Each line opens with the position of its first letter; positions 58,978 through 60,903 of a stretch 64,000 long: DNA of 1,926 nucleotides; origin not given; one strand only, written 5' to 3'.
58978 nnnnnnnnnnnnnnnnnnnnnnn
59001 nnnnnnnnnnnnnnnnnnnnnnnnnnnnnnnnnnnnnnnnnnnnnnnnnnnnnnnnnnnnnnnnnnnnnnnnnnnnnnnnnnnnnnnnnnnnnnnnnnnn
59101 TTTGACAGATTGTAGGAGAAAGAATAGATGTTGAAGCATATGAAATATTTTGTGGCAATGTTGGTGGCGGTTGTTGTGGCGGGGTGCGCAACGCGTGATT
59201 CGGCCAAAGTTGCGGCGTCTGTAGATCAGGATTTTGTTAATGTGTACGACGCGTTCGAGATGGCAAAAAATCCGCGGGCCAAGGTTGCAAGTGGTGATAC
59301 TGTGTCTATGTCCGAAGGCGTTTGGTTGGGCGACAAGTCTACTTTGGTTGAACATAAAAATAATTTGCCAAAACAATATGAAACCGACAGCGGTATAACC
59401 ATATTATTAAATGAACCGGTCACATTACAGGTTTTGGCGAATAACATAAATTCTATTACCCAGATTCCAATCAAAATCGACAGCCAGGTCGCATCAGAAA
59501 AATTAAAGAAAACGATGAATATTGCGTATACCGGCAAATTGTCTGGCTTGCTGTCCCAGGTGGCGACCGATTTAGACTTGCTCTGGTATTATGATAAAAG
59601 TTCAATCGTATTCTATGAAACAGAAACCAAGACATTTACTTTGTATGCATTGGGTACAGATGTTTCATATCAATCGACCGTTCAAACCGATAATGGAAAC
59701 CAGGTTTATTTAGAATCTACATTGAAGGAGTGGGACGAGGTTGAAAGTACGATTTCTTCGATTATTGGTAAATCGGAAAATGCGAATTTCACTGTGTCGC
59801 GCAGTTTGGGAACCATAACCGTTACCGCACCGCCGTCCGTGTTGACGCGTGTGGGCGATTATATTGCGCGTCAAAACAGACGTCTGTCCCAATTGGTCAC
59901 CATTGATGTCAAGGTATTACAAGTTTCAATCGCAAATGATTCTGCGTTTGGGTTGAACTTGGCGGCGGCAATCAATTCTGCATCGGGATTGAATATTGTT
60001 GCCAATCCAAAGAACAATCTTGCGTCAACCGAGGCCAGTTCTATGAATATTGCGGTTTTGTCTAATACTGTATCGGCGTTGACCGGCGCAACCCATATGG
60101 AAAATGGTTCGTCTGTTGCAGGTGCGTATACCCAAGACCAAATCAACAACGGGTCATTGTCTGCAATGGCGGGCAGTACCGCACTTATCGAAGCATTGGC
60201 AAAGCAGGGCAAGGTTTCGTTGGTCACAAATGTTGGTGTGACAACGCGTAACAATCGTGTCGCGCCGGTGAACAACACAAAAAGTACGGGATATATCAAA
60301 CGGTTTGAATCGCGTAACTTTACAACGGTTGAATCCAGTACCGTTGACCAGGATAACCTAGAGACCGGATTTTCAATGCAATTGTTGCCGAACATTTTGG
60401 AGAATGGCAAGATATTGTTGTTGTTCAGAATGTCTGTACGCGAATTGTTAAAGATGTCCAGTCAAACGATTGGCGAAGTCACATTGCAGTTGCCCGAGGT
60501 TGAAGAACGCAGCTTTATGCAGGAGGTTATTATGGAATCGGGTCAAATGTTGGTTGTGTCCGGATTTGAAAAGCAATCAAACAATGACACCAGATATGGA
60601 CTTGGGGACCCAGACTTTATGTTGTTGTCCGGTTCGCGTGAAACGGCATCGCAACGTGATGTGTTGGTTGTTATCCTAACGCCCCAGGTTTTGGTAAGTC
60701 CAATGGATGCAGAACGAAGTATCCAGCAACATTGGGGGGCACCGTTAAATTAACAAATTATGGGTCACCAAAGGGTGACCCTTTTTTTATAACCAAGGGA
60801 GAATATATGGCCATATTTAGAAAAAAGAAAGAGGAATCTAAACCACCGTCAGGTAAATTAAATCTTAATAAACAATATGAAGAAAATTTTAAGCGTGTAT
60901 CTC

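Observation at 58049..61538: Orphan type IVb-pilus-like outer-membrane module: a TcpQ/PilL-like protein plus a lipoprotein secretin behind a near-consensus promoter, with no pilin or ATPase nearby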

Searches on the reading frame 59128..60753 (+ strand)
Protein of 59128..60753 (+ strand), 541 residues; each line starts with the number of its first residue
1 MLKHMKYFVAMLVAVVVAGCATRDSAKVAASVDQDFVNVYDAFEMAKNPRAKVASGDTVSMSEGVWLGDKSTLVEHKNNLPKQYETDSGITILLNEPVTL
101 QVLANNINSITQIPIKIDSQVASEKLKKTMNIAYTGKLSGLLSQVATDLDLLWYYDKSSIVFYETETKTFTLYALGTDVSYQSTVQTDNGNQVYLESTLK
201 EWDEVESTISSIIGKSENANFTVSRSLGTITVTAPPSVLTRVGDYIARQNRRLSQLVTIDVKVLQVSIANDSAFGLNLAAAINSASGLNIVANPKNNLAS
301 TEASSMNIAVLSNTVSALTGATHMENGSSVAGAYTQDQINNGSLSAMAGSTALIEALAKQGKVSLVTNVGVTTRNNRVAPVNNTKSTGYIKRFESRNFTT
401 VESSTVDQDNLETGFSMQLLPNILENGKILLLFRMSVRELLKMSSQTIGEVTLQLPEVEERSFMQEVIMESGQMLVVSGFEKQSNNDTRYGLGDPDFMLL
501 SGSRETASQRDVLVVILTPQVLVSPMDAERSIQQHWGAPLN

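Call 3: search_protein_families(library=pfam, proteins=[window:59128-60753:+], max_evalue=1)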
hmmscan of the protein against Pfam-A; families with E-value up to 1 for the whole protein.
window:59128-60753:+ (541 aa): 5 families
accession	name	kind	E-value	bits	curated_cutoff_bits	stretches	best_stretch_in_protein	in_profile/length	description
PF00263.26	Secretin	-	3.4e-13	50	27.5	1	356-522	1-168/169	Bacterial type II and III secretion system protein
PF21304.2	T3S_SPI-1_N0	-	0.026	15.2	27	1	101-163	9-68/69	SPI-1 type 3 secretion system secretin, N0 domain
PF14757.11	NSP2-B_epitope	-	0.055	13.6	25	1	176-235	156-215/272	Immunogenic region of nsp2 protein of arterivirus polyprotein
PF14622.11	Ribonucleas_3_3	-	0.15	12.7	35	1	302-339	87-124/128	Ribonuclease-III-like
PF03958.22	Secretin_N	-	0.28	11.9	28.2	0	203-248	12-62/69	Bacterial type II/III secretion system short domain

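Call 4: search_protein_families(library=ncbifam, proteins=[window:59128-60753:+], max_evalue=1)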
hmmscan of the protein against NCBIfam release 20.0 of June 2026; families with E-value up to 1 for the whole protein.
window:59128-60753:+ (541 aa): 5 families
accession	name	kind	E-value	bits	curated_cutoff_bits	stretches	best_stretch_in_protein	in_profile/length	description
TIGR02520.1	pilus_B_mal_scr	equivalog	5.1e-72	243.1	287.65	3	301-519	289-511/513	PilN family type IVB pilus formation outer membrane protein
TIGR02519.1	pilus_MshL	equivalog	3.3e-27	95.2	250.2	1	223-522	3-290/290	pilus (MSHA type) biogenesis protein MshL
TIGR02516.1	type_III_yscC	equivalog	2.3e-06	26.5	238.45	2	256-488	235-423/463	type III secretion system outer membrane ring subunit SctC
NF040598.1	Ala_zip_lipo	subfamily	0.012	16.1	43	1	3-40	1-39/90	Lpp/OprI family alanine-zipper lipoprotein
TIGR02497.1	yscI_hrpB_dom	equivalog_domain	0.026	14.4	23.45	1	126-144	12-30/39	type III secretion system inner rod subunit SctI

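Call 8: find_encoding_contigs(protein=window:59128-60753:+, flank=10000, max_places=6)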
Protein window:59128-60753:+ (541 aa): 22 contigs read that carry it; 6 places shown.
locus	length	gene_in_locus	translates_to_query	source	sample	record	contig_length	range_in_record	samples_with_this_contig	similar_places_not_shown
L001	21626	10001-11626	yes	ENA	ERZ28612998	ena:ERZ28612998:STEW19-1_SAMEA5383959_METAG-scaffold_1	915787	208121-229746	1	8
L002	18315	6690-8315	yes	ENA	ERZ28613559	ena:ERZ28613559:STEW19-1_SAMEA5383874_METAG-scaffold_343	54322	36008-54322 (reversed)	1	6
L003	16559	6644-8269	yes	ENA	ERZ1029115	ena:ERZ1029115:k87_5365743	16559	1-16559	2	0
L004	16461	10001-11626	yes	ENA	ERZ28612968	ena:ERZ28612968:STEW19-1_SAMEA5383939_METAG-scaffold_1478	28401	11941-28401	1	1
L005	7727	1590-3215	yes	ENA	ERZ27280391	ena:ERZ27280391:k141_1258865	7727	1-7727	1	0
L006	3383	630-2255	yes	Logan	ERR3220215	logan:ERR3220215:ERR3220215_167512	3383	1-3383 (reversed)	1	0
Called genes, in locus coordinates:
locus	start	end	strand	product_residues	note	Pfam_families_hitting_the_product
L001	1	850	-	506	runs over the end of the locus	PF02934:GatB_N, PF02637:GatB_Yqey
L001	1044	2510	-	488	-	PF01425:Amidase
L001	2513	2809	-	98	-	PF02686:GatC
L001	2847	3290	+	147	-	PF03652:RuvX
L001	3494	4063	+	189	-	-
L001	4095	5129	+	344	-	-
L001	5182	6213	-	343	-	PF01594:AI-2E_transport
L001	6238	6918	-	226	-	PF02463:SMC_N (weak), PF00005:ABC_tran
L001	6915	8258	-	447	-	PF19295:SufBD_N, PF01458:SUFBD_core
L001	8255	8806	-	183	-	-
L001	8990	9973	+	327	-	PF10671:TcpQ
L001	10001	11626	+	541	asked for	PF00263:Secretin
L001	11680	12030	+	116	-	-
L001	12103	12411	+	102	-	-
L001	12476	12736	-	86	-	-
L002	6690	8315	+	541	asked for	PF00263:Secretin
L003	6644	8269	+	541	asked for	PF00263:Secretin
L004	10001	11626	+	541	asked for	PF00263:Secretin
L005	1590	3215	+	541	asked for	PF00263:Secretin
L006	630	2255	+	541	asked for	PF00263:Secretin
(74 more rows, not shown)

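Call 9: find_homologous_proteins(query=window:59128-60753:+)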
Query window:59128-60753:+ (541 aa): 833 proteins with E <= 0.001 among 8000 candidates; the best 120 are listed.
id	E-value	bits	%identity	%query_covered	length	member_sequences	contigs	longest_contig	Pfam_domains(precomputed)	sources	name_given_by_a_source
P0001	0.0e+0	1150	100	100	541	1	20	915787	PF00263.27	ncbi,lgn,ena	-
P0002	0.0e+0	1147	100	100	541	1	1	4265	PF00263.27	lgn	-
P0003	0.0e+0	1145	100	100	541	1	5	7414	PF00263.27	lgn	-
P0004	0.0e+0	1131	97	100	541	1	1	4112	PF00263.27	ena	-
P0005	0.0e+0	1125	97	100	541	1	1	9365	PF00263.27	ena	-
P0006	0.0e+0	1123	97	100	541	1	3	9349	PF00263.27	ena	-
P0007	0.0e+0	1113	97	100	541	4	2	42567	PF00263.27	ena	-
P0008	0.0e+0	1111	96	100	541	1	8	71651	PF00263.27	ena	-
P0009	0.0e+0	1109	96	100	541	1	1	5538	PF00263.27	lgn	-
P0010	0.0e+0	1109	96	100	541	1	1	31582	PF00263.27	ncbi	-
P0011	0.0e+0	1107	96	100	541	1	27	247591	PF00263.27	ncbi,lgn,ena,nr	ncbi:MAG: hypothetical protein J6S80_00380 [Alphaproteobacteria bacterium]|nr:hypothetical protein [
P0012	0.0e+0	1105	95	100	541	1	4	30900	PF00263.27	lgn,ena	-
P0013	0.0e+0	1099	94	100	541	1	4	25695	PF00263.27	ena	-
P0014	0.0e+0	1097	95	100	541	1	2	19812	PF00263.27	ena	-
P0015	0.0e+0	1096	94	100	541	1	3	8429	PF00263.27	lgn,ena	-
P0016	0.0e+0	1095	94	100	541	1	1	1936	PF00263.27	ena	-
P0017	0.0e+0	1095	94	100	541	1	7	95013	PF00263.27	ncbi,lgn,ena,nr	ncbi:MAG: hypothetical protein J5620_04040 [Alphaproteobacteria bacterium]|nr:hypothetical protein [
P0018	0.0e+0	1095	94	100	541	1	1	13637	PF00263.27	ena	-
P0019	0.0e+0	1093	94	100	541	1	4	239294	PF00263.27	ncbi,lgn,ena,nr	ncbi:MAG: hypothetical protein J5611_00695 [Alphaproteobacteria bacterium]|nr:hypothetical protein [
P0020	0.0e+0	1091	94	100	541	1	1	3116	PF00263.27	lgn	-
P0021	0.0e+0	1091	94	100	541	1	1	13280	PF00263.27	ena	-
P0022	0.0e+0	1090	94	100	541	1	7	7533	PF00263.27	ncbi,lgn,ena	-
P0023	0.0e+0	1089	94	100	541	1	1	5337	PF00263.27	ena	-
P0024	0.0e+0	1089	94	100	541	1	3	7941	PF00263.27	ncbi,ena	-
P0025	0.0e+0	1089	94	100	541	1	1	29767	PF00263.27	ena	-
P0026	0.0e+0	1088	93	100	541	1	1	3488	PF00263.27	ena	-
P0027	0.0e+0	1088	93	100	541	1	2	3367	PF00263.27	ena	-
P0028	0.0e+0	1088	93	100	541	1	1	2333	PF00263.27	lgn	-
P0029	0.0e+0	1088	93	100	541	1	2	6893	PF00263.27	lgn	-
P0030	0.0e+0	1088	94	100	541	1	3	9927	PF00263.27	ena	-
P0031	0.0e+0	1088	93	100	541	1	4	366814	PF00263.27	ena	-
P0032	0.0e+0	1086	93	100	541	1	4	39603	PF00263.27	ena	-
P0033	0.0e+0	1086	93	100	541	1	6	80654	PF00263.27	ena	-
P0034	0.0e+0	1086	93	100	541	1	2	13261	PF00263.27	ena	-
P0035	0.0e+0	1085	93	100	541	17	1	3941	PF00263.27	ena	-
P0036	0.0e+0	1085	93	100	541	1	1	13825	PF00263.27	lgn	-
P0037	0.0e+0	1085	93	100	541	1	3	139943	PF00263.27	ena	-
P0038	0.0e+0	1084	93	100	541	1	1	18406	PF00263.27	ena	-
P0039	0.0e+0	1083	93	100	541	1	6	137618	PF00263.27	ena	-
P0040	0.0e+0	1083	93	100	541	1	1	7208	PF00263.27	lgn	-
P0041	0.0e+0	1080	93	100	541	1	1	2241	PF00263.27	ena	-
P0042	0.0e+0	1079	93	100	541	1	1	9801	PF00263.27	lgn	-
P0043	0.0e+0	1079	93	100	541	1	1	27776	PF00263.27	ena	-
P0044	0.0e+0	1078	92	100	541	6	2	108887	PF00263.27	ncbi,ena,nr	ncbi:MAG: hypothetical protein J6Y07_02220 [Alphaproteobacteria bacterium]|nr:hypothetical protein [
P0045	0.0e+0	1073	92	100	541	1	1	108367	PF00263.27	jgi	jgi:Flp pilus assembly secretin CpaC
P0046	0.0e+0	1072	92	100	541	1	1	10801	PF00263.27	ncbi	-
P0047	0.0e+0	1070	92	100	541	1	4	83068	PF00263.27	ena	-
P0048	0.0e+0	1069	92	100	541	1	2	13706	PF00263.27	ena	-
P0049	0.0e+0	1069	91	100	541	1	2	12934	PF00263.27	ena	-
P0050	0.0e+0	1068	91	100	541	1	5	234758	PF00263.27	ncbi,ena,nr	ncbi:MAG: hypothetical protein J6T57_03080 [Alphaproteobacteria bacterium]|nr:hypothetical protein [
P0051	0.0e+0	1066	90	100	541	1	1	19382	PF00263.27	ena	-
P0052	0.0e+0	1065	91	100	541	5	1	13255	PF00263.27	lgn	-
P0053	0.0e+0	1063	90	100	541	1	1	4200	PF00263.27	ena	-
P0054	0.0e+0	1063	90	100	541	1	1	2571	PF00263.27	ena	-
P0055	0.0e+0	1063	91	100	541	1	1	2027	PF00263.27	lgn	-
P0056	0.0e+0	1062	90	100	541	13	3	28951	PF00263.27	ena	-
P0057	0.0e+0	1062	90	100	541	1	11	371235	PF00263.27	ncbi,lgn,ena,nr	ncbi:MAG: hypothetical protein IJL21_03695 [Alphaproteobacteria bacterium]|nr:hypothetical protein [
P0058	0.0e+0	1062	91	100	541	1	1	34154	PF00263.27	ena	-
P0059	0.0e+0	1061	90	100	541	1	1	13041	PF00263.27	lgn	-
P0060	0.0e+0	1061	91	100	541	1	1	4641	PF00263.27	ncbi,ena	-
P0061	0.0e+0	1060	91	100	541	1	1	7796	PF00263.27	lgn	-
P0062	0.0e+0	1060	90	100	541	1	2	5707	PF00263.27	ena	-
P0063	0.0e+0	1060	90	100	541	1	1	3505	PF00263.27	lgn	-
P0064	0.0e+0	1060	90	100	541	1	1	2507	PF00263.27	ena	-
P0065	0.0e+0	1060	89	100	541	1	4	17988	PF00263.27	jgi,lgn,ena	-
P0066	0.0e+0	1059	90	100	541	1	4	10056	PF00263.27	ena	-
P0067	0.0e+0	1059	91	100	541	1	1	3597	PF00263.27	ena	-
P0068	0.0e+0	1058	91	100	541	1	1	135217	PF00263.27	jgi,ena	-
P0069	0.0e+0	1058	91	100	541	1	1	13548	PF00263.27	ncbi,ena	-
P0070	0.0e+0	1058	90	100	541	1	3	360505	PF00263.27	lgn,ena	-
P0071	0.0e+0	1058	90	100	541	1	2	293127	PF00263.27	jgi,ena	jgi:Flp pilus assembly secretin CpaC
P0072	0.0e+0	1058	90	100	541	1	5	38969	PF00263.27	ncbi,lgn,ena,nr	ncbi:MAG: hypothetical protein J6T27_03930 [Alphaproteobacteria bacterium]|nr:hypothetical protein [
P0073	0.0e+0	1057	91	100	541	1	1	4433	PF00263.27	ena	-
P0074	0.0e+0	1056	91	100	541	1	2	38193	PF00263.27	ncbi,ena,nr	ncbi:MAG: hypothetical protein J5613_01160 [Alphaproteobacteria bacterium]|nr:hypothetical protein [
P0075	0.0e+0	1055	89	100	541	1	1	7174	PF00263.27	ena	-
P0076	0.0e+0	1055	90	100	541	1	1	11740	PF00263.27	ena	-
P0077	0.0e+0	1055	89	100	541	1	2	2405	PF00263.27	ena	-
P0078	0.0e+0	1055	90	100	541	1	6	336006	PF00263.27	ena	-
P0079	0.0e+0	1054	96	95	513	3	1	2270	PF00263.27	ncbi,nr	ncbi:MAG: hypothetical protein J5611_03190, partial [Alphaproteobacteria bacterium]|nr:hypothetical 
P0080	0.0e+0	1054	89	100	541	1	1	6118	PF00263.27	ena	-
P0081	0.0e+0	1054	89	100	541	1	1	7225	PF00263.27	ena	-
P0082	0.0e+0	1053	89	100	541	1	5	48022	PF00263.27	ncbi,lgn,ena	-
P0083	0.0e+0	1053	89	100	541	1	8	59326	PF00263.27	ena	-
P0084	0.0e+0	1053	90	100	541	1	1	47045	PF00263.27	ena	-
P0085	0.0e+0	1053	89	100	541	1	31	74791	PF00263.27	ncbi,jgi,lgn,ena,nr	ncbi:MAG: hypothetical protein II179_02580 [Alphaproteobacteria bacterium]|nr:hypothetical protein [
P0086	0.0e+0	1052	89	100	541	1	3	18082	PF00263.27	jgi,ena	jgi:Flp pilus assembly secretin CpaC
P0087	0.0e+0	1052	89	100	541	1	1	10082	PF00263.27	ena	-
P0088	0.0e+0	1052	90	100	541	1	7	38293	PF00263.27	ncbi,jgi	jgi:hypothetical protein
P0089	0.0e+0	1052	89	100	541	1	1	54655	PF00263.27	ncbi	-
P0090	0.0e+0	1052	90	100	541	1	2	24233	PF00263.27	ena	-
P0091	0.0e+0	1052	89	100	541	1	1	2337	PF00263.27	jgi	-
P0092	0.0e+0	1051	90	100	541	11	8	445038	PF00263.27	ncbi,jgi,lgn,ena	-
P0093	0.0e+0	1051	89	100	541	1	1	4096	PF00263.27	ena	-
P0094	0.0e+0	1051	89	100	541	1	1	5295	PF00263.27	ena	-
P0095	0.0e+0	1051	89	100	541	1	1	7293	PF00263.27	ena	-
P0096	0.0e+0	1050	90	100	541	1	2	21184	PF00263.27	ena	-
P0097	0.0e+0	1049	89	100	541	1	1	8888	PF00263.27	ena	-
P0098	0.0e+0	1045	90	100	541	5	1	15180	PF00263.27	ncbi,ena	-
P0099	0.0e+0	1044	88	100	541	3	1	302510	PF00263.27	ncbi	-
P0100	0.0e+0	1041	89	100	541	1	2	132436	PF00263.27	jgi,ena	-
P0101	0.0e+0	1040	88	100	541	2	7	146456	PF00263.27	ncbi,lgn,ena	-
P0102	0.0e+0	1038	89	100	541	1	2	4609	PF00263.27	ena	-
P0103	0.0e+0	1037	88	100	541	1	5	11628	PF00263.27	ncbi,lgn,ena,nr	ncbi:MAG: hypothetical protein IKP24_00240 [Alphaproteobacteria bacterium]|nr:hypothetical protein [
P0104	0.0e+0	1036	88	100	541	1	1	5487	PF00263.27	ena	-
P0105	0.0e+0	1036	88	100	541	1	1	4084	PF00263.27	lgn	-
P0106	0.0e+0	1035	88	100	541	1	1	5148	PF00263.27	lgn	-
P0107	0.0e+0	1033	89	100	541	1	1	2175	PF00263.27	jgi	-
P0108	0.0e+0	1032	89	100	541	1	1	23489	PF00263.27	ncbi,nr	ncbi:MAG: hypothetical protein K5912_02935 [Alphaproteobacteria bacterium]|nr:hypothetical protein [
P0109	0.0e+0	1027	87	100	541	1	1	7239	PF00263.27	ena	-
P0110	0.0e+0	1026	87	100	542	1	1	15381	PF00263.27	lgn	-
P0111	0.0e+0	1024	87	100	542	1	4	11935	PF00263.27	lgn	-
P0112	0.0e+0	1022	87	100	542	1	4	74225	PF00263.27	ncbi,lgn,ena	-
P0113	0.0e+0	1022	87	100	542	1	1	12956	PF00263.27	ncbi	-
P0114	0.0e+0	1021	87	100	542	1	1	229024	PF00263.27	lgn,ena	-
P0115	0.0e+0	1019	86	100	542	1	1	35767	PF00263.27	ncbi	-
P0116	0.0e+0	1019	87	100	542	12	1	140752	PF00263.27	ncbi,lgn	-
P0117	0.0e+0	1019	88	99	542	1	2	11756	PF00263.27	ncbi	-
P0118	0.0e+0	1019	87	100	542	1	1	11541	PF00263.27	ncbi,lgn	-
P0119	0.0e+0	1019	87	100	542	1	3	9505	PF00263.27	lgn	-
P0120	0.0e+0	1018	87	100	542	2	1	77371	PF00263.27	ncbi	-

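Call 18: search_solved_structures(query=window:59128-60753:+, max_evalue=0.01)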
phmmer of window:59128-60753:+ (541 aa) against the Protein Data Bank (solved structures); distinct sequences matched with E-value up to 0.01: 1.
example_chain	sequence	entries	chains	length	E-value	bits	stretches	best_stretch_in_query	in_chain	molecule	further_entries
9u5s_A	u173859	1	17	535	1.7e-36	129.5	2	348-522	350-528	Outer membrane lipoprotein BfpB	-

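Call 20: search_protein_representatives(protein=window:59128-60753:+)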
Query: 541 residues. Proteins with E-value up to 0.001 (for the whole library): 2701; up to 1e-10: 1530; up to 1e-30: 465. The best 150 are listed.
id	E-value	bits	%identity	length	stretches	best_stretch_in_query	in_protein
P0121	7.9e-292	984.6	84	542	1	2-541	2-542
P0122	1.2e-121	423.5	42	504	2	5-300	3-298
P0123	5.7e-110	385.0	42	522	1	17-539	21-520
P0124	1.0e-104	367.7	43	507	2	10-314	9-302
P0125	4.8e-102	358.9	42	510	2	10-283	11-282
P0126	2.8e-85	303.6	40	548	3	327-532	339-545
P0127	7.8e-84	298.8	38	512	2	342-531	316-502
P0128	4.2e-82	293.1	76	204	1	8-182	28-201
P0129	8.3e-82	292.1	37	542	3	9-282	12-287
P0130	1.7e-77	277.9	36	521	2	341-530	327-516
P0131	1.1e-76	275.3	39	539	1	12-532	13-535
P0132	1.2e-76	275.1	43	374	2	345-539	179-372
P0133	2.6e-73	264.1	36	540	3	349-532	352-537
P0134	2.9e-72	260.7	35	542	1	9-532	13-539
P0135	1.5e-71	258.3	37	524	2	340-531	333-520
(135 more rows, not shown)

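Call 25: find_related_loci(query=A2, collection=genome_contigs, flank=10000)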
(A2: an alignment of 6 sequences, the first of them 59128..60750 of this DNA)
Query A2 (541 aa) in genome_contigs; peptide patterns used: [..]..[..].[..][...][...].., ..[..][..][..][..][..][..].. (x = any residue, [..] = any of these).
502 stretches matched a pattern; 442 encode a relative of the query (tblastn E <= 1e-3); the best 80 are kept; 80 distinct loci.
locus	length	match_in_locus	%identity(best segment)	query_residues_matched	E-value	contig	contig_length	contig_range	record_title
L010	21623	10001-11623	94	1-541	0e+0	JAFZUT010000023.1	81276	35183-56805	MAG: Alphaproteobacteria bacterium isolate RGIG8116 Water_buffalos_Rumen-3__c1688562, whole genome shotgun sequence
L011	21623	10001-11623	94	1-541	0e+0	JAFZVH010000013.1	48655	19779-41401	MAG: Alphaproteobacteria bacterium isolate RGIG8130 Water_buffalos_Rumen-3__c618430, whole genome shotgun sequence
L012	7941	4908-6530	94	1-541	0e+0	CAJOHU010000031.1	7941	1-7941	uncultured Alphaproteobacteria bacterium isolate Red_deer_4_mag_124 genome assembly, contig: scaffold_23330, whole genom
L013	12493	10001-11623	93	1-541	0e+0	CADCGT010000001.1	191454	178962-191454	MAG: uncultured proteobacterium isolate RUG14636 genome assembly, contig: RUG14636_asm_1, whole genome shotgun sequence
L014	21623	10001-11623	93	1-541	0e+0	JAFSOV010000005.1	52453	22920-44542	MAG: Alphaproteobacteria bacterium isolate RGIG3338 Goat_Reticulum-6__c129247, whole genome shotgun sequence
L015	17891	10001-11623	93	1-541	0e+0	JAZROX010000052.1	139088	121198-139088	MAG: Candidatus Enterousia sp. isolate T1900045382_YK20190072.MAGScoT_cleanbin_000029 SGB_6903_k141_663607, whole genome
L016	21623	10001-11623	91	1-541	0e+0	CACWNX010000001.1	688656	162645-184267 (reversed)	MAG: uncultured proteobacterium isolate RUG10747 genome assembly, contig: RUG10747_asm_1, whole genome shotgun sequence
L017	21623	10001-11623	90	1-541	0e+0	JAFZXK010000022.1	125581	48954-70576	MAG: Alphaproteobacteria bacterium isolate RGIG8185 Water_buffalos_Rumen-3__c1669434, whole genome shotgun sequence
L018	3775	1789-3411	90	1-541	0e+0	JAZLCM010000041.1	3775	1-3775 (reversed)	MAG: Candidatus Enterousia sp. isolate T1900045049_TC20190042.MAGScoT_cleanbin_000031 SGB_4517_k141_701973, whole genome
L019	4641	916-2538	91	1-541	0e+0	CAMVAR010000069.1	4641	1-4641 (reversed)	MAG TPA_asm: uncultured proteobacterium isolate SRR8387716_bin.101_metaWRAP_v1.3_MAG genome assembly, contig: ERZ1420954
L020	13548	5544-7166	91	1-541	0e+0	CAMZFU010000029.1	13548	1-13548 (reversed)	MAG TPA_asm: uncultured proteobacterium isolate SRR10912535_bin.38_metaWRAP_v1.3_MAG genome assembly, contig: ERZ1421001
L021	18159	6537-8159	91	1-541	0e+0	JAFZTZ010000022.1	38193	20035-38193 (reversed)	MAG: Alphaproteobacteria bacterium isolate RGIG8096 Water_buffalos_Rumen-2__c415758, whole genome shotgun sequence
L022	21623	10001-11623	90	1-541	0e+0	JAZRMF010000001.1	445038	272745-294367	MAG: Candidatus Enterousia sp. isolate T1900045428_YK20190119.MAGScoT_cleanbin_000014 SGB_7076_k141_1157352, whole genom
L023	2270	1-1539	96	29-541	0e+0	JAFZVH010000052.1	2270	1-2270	MAG: Alphaproteobacteria bacterium isolate RGIG8130 Water_buffalos_Rumen-3__c1865125, whole genome shotgun sequence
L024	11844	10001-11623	90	1-541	0e+0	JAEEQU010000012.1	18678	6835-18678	MAG: Alphaproteobacteria bacterium isolate Tb.RUG.342 NODE_11870_length_18678_cov_1.118269, whole genome shotgun sequenc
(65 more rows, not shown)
